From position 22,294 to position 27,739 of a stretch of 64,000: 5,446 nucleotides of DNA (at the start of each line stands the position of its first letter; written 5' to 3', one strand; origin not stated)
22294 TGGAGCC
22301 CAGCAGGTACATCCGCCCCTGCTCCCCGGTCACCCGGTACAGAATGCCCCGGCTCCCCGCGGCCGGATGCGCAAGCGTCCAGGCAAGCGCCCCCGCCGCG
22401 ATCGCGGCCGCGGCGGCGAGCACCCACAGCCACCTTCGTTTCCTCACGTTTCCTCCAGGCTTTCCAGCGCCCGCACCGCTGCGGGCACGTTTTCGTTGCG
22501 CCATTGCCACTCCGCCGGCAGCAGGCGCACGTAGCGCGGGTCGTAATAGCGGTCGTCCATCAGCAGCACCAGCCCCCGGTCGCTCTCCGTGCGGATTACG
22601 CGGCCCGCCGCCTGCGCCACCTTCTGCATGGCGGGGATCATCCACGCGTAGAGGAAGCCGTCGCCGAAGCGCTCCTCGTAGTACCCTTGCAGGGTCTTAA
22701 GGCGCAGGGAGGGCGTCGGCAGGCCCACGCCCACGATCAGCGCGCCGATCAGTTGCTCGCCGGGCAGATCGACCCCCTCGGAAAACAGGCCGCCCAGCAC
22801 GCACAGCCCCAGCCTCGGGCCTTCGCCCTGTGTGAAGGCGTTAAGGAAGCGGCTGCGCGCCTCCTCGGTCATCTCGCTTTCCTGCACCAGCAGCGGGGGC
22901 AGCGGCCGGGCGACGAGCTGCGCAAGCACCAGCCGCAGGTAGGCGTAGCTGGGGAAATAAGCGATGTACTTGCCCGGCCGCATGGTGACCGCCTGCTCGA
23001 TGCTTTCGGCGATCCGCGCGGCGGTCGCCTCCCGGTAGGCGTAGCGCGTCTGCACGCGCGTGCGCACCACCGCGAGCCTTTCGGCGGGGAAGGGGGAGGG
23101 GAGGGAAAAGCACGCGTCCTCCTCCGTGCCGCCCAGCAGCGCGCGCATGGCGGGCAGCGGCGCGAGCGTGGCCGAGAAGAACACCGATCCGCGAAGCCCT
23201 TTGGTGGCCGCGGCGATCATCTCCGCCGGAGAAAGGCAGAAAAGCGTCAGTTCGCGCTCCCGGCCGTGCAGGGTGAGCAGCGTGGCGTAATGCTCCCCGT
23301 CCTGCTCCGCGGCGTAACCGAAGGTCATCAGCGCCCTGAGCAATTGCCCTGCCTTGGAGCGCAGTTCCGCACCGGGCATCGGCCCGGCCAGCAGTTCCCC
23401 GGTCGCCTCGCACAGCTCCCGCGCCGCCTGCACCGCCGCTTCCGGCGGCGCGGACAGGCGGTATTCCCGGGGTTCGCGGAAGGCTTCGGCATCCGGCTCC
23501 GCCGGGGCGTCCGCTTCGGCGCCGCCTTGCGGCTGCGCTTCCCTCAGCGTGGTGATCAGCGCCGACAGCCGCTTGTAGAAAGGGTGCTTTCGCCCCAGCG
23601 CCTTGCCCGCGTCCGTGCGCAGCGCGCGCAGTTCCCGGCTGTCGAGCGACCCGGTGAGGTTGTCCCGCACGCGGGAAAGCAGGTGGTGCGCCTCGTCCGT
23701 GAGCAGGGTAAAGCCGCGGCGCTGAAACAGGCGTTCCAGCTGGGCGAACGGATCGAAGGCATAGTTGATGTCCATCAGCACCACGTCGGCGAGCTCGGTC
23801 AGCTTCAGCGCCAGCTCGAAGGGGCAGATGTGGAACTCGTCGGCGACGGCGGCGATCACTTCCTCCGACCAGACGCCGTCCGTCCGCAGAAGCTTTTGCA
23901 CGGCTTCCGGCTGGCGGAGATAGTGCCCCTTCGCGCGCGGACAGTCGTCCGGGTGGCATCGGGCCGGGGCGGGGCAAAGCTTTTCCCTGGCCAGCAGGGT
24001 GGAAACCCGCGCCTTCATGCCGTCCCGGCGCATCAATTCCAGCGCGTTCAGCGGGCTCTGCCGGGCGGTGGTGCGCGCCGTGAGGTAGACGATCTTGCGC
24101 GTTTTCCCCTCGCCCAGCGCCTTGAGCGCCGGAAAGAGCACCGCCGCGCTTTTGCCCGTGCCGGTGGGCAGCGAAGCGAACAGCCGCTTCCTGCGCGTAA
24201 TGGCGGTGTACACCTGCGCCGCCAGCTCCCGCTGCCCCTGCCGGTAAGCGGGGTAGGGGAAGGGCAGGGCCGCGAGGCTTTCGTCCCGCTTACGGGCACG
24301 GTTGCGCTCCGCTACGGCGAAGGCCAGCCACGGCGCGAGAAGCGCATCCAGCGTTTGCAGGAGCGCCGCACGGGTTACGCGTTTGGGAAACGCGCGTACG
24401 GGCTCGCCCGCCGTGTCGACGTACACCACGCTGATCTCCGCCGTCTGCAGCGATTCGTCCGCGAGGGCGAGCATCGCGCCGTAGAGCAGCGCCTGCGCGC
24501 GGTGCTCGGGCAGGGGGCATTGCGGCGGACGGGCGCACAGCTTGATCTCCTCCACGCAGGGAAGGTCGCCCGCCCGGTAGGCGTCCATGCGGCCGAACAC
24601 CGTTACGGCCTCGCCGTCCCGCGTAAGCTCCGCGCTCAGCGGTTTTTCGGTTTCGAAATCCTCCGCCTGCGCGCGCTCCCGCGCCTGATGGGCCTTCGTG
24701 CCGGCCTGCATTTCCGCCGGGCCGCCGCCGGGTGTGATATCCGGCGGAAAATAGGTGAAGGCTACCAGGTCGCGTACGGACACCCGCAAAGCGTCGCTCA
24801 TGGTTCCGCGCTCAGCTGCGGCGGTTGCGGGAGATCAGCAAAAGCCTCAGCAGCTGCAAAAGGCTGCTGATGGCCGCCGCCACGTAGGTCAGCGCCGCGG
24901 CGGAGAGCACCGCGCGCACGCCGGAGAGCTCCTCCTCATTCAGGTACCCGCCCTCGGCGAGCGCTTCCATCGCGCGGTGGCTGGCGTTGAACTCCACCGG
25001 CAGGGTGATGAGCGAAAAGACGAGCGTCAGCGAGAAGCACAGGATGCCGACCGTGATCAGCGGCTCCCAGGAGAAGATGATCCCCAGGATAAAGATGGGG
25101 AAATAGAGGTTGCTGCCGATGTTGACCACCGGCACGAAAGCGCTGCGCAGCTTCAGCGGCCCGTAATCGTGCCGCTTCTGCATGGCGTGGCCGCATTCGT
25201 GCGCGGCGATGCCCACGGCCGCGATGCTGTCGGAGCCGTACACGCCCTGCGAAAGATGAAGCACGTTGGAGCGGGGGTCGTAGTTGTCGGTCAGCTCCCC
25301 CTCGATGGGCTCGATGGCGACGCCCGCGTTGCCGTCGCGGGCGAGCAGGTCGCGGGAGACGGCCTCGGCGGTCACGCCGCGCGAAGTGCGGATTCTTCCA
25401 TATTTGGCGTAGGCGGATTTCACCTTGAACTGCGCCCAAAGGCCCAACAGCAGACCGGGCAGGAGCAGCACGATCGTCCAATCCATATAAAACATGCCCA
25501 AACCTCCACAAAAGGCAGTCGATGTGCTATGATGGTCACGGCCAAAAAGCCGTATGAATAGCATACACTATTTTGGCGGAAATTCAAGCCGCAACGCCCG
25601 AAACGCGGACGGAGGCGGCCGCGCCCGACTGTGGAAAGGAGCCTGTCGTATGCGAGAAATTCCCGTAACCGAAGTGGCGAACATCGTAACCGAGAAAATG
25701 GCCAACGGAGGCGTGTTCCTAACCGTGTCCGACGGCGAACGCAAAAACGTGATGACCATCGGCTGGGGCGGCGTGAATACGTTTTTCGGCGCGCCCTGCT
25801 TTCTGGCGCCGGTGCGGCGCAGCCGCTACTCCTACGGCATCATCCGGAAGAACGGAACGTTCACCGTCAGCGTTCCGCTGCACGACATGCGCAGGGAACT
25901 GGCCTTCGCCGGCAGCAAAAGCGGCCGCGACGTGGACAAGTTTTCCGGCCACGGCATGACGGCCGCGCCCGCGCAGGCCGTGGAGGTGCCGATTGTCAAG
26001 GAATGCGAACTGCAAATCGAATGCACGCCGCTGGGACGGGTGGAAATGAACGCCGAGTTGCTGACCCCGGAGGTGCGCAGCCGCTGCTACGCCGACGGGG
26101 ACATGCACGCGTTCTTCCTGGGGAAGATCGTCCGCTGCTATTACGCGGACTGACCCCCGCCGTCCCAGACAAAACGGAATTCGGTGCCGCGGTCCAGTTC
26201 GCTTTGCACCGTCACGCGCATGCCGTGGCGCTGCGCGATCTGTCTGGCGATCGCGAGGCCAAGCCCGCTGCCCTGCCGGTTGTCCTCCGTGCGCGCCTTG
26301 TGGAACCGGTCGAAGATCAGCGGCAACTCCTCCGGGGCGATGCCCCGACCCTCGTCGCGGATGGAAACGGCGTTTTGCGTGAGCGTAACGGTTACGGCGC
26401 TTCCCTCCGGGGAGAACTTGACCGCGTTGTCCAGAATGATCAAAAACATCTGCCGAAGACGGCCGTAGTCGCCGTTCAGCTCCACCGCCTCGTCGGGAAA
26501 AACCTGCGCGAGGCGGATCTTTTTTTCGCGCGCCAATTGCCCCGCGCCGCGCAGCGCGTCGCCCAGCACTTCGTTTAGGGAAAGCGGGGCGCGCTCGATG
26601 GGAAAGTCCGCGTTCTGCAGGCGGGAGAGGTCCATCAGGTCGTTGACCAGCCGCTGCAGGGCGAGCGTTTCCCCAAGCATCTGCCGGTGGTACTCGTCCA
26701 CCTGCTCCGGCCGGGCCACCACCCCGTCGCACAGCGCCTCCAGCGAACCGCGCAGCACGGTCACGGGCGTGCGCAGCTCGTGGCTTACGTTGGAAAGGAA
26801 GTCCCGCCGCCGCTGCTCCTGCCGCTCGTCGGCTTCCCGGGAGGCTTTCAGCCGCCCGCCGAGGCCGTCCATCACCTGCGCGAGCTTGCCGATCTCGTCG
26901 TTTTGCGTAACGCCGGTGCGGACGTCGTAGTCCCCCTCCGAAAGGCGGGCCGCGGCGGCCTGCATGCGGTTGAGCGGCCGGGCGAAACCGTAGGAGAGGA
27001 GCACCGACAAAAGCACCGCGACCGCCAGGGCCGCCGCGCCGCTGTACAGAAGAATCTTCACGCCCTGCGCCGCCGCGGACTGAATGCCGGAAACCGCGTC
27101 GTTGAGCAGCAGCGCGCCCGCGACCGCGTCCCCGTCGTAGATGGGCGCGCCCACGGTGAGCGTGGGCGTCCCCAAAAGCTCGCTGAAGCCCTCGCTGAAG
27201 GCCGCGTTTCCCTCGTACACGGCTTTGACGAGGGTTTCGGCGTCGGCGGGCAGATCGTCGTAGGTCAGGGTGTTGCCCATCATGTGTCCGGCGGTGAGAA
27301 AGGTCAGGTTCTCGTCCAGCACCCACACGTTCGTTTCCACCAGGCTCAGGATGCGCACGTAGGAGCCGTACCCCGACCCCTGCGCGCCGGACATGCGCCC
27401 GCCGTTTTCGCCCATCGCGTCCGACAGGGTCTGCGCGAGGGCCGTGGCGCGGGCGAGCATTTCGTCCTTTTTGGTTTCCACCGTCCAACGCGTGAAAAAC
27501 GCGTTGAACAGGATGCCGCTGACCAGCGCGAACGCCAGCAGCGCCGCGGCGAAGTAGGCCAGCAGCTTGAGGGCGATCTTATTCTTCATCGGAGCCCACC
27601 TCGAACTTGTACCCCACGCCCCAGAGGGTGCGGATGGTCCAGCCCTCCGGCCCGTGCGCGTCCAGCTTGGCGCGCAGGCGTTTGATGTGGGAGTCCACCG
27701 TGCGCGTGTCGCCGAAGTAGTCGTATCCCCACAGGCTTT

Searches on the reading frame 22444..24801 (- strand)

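Call 35: search_protein_families(library=pfam, proteins=[window:22444-24801:-])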
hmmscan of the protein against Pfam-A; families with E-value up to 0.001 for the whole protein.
window:22444-24801:- (785 aa): 4 families
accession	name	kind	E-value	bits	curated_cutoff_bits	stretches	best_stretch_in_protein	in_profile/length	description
PF13307.12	Helicase_C_2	-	1.4e-35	123.3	25.3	1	601-766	1-168/170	Helicase C-terminal domain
PF00270.35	DEAD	-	7.6e-07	29.4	26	1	195-267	5-77/167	DEAD/DEAH box helicase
PF06733.21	DEAD_2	-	1.1e-05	25.5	21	1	287-390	70-171/172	DEAD_2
PF04851.21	ResIII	-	0.00071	20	22.5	0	187-264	5-83/164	Type III restriction enzyme, res subunit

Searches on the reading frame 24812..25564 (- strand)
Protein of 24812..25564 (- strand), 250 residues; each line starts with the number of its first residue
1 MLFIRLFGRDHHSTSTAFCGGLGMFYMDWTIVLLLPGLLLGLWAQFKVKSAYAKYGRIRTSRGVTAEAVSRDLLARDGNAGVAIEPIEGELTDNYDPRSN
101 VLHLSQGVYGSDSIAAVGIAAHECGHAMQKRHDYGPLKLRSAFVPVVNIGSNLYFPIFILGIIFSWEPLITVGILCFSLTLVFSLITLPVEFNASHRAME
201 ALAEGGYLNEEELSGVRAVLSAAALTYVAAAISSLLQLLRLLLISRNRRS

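Call 35: search_protein_families(library=pfam, proteins=[window:24812-25564:-])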
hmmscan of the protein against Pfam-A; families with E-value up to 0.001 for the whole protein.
window:24812-25564:- (250 aa): 1 family
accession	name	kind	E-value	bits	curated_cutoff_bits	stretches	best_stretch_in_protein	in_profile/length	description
PF04298.18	Zn_peptidase_2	-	1.4e-86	290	27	1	30-245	1-217/218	Putative neutral zinc metallopeptidase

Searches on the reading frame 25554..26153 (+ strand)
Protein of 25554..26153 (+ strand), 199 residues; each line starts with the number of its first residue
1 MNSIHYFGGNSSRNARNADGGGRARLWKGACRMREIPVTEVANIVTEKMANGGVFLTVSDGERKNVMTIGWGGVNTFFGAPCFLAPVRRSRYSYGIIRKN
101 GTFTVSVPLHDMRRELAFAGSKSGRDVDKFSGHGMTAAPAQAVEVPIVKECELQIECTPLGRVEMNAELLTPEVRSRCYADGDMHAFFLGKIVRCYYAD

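Call 40: search_protein_families(library=pfam, proteins=[window:25554-26153:+], max_evalue=0.01)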
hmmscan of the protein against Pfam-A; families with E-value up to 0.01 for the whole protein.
window:25554-26153:+ (199 aa): 1 family
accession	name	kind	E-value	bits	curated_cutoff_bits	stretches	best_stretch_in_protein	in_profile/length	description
PF01613.24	Flavin_Reduct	-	7.3e-18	65.6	27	1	49-197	4-133/153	Flavin reductase like domain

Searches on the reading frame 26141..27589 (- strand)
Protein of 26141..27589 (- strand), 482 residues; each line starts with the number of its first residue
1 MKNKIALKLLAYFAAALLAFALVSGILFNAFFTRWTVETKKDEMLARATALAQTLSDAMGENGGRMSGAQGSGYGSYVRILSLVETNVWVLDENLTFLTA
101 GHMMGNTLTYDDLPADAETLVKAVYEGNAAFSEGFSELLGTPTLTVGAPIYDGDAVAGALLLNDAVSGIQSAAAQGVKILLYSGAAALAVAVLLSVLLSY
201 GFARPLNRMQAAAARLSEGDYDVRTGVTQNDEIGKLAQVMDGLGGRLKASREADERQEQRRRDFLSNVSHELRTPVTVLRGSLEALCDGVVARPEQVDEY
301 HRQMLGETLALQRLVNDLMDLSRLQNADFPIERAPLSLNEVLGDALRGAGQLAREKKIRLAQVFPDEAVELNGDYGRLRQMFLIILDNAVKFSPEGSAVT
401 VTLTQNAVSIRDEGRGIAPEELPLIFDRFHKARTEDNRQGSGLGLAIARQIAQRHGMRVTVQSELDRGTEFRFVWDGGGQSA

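Call 35: search_protein_families(library=pfam, proteins=[window:26141-27589:-])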
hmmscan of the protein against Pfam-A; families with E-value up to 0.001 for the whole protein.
window:26141-27589:- (482 aa): 3 families
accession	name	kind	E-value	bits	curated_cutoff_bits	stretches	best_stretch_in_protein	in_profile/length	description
PF02518.31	HATPase_c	-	1.1e-27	97.1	26.4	1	373-475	1-107/111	Histidine kinase-, DNA gyrase B-, and HSP90-like ATPase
PF00512.31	HisKA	-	2e-19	69.8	26.9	1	261-326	2-65/66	His Kinase A (phospho-acceptor) domain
PF00672.30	HAMP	-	4.4e-10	40.2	25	1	202-248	6-52/53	HAMP domain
